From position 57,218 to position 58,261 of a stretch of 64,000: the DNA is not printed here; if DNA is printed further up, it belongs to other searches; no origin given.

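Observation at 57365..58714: Bacterial-type AnmK kinase gene carrying a spliceosomal intron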

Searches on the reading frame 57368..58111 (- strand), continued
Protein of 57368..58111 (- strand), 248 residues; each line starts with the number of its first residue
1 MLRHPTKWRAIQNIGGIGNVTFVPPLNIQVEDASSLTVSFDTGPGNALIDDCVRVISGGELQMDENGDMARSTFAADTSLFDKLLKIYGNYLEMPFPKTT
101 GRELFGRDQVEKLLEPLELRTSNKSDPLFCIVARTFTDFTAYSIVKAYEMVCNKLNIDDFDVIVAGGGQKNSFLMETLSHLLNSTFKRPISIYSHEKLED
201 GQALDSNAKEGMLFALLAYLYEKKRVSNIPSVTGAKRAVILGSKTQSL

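Call 61: find_encoding_contigs(protein=P0254, flank=5000, max_places=1)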
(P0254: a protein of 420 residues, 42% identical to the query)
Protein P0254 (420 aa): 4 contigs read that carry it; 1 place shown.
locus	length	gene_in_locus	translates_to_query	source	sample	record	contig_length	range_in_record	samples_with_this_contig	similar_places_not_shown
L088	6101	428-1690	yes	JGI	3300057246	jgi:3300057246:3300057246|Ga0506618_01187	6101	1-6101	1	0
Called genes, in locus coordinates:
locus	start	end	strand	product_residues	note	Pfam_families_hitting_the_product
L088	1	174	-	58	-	?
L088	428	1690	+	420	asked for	PF03702:AnmK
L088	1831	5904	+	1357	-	-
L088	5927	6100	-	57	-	?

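Call 75: predict_structure(alignment_id=A1)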
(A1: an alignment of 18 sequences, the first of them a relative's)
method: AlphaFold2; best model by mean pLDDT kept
length: 432 residues; sequences in the alignment: 18
mean_pLDDT: 87.5   pTM: 0.89
mean pLDDT of the five models: 87.5, 86.9, 86.5, 84.2, 83.0
residues with pLDDT >= 90: 260; 70-90: 128; 50-70: 24; < 50: 20
segments of 3 or more residues with pLDDT < 50: 123-130, 132-139
pLDDT, mean of each block of 10 residues (from residue 1): 83 84 96 85 94 95 89 82 96 98 98 90 47 45 86 97 87 80 94 93 93 90 90 89 85 90 93 84 69 84 60 91 96 94 94 93 97 94 83 94 97 90 94 76
secondary structure, 60 per line:
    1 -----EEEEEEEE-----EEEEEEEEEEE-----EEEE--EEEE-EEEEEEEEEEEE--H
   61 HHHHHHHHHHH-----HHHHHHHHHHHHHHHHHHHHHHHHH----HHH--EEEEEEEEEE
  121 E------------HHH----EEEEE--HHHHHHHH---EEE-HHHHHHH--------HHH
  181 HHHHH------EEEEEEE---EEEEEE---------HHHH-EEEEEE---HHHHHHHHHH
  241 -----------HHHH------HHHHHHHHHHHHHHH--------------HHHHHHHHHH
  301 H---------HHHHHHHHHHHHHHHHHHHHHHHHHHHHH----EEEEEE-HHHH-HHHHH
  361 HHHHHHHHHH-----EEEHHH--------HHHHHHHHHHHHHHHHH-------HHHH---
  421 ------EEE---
elements in order: E6-13 E19-29 E35-38 E41-44 E46-57 H60-71 H77-101 E111-121 E141-145 H148-155 E159-161 H163-169 H178-185 E192-198 E202-207 H217-220 E222-227 H231-240 H252-255 H262-276 H291-301 H311-339 E344-349 H351-354 H356-370 E376-378 H390-406 H414-417 E427-429

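Call 77: fold_search(model_id=the predicted structure, library=pdb)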
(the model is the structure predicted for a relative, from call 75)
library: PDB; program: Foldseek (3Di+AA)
matches with E <= 10: 754; with E <= 0.001: 333
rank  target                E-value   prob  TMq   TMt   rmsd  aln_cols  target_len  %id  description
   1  4yh5_A                7.9e-34  1.00  0.77  0.77   4.0       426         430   30  Lipomyces starkeyi levoglucosan kinase bound to ADP and Manganese (released 2015-09-16)
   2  4yh5_B                2.7e-33  1.00  0.78  0.77   3.8       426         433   29  Lipomyces starkeyi levoglucosan kinase bound to ADP and Manganese (released 2015-09-16)
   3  4zxz_A                5.4e-33  1.00  0.79  0.79   3.6       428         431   31  Crystal structure of a highly thermal stable but inactive levoglucosan kinase. (released 2015-09-23)
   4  4zfv_A                1.4e-32  1.00  0.78  0.77   3.8       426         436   29  Lipomyces starkeyi levoglucosan kinase bound to ADP and magnesium. (released 2015-09-16)
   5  4zlu_A                1.7e-32  1.00  0.78  0.78   3.7       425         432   30  Lipomyces starkeyi levoglucosan kinase bound to levoglucosan, ADP and magnesium. (released 2015-09-16)
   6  5tkr                  4.8e-32  1.00  0.77  0.77   3.8       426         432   29  Crystal structure of a Lipomyces starkeyi levoglucosan kinase G359R mutant (released 2017-02-08)
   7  3cqy_B                7.6e-32  1.00  0.78  0.91   3.0       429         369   30  Crystal structure of a functionally unknown protein (SO_1313) from Shewanella oneidensis MR-1 (released 2008-04-22)
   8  3cqy_A                3.9e-31  1.00  0.78  0.90   3.1       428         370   30  Crystal structure of a functionally unknown protein (SO_1313) from Shewanella oneidensis MR-1 (released 2008-04-22)
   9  3qbx_B                8.1e-28  1.00  0.75  0.89   3.6       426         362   26  Crystal structure of pseudomonas aeruginosa 1,6-anhydro-n-actetylmuramic acid kinase (ANMK) bound to 1,6-anhydro-n-act (released 2011-02-02)
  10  4mo5_D                1.5e-27  1.00  0.70  0.84   5.2       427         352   24  Crystal structure of AnmK bound to AMPPCP and anhMurNAc (released 2014-01-01)
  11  4mo4_D                2.2e-27  1.00  0.69  0.84   4.6       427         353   24  Crystal structure of AnmK bound to AMPPCP (released 2014-01-01)
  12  4mo5_C                5.2e-27  1.00  0.67  0.80   5.1       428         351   24  Crystal structure of AnmK bound to AMPPCP and anhMurNAc (released 2014-01-01)
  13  4mo4_C                6.1e-27  1.00  0.68  0.81   5.0       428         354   25  Crystal structure of AnmK bound to AMPPCP (released 2014-01-01)
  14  3qbx_A                7.2e-27  1.00  0.73  0.89   3.4       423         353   26  Crystal structure of pseudomonas aeruginosa 1,6-anhydro-n-actetylmuramic acid kinase (ANMK) bound to 1,6-anhydro-n-act (released 2011-02-02)
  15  4mo4_B                8.1e-27  1.00  0.71  0.87   4.8       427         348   24  Crystal structure of AnmK bound to AMPPCP (released 2014-01-01)
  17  8bre_A                1.4e-26  1.00  0.74  0.88   3.8       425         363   26  1,6-anhydro-n-actetylmuramic acid kinase (AnmK) (released 2023-09-20)
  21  8bre_B                3.7e-26  1.00  0.71  0.86   4.1       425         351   25  1,6-anhydro-n-actetylmuramic acid kinase (AnmK) (released 2023-09-20)
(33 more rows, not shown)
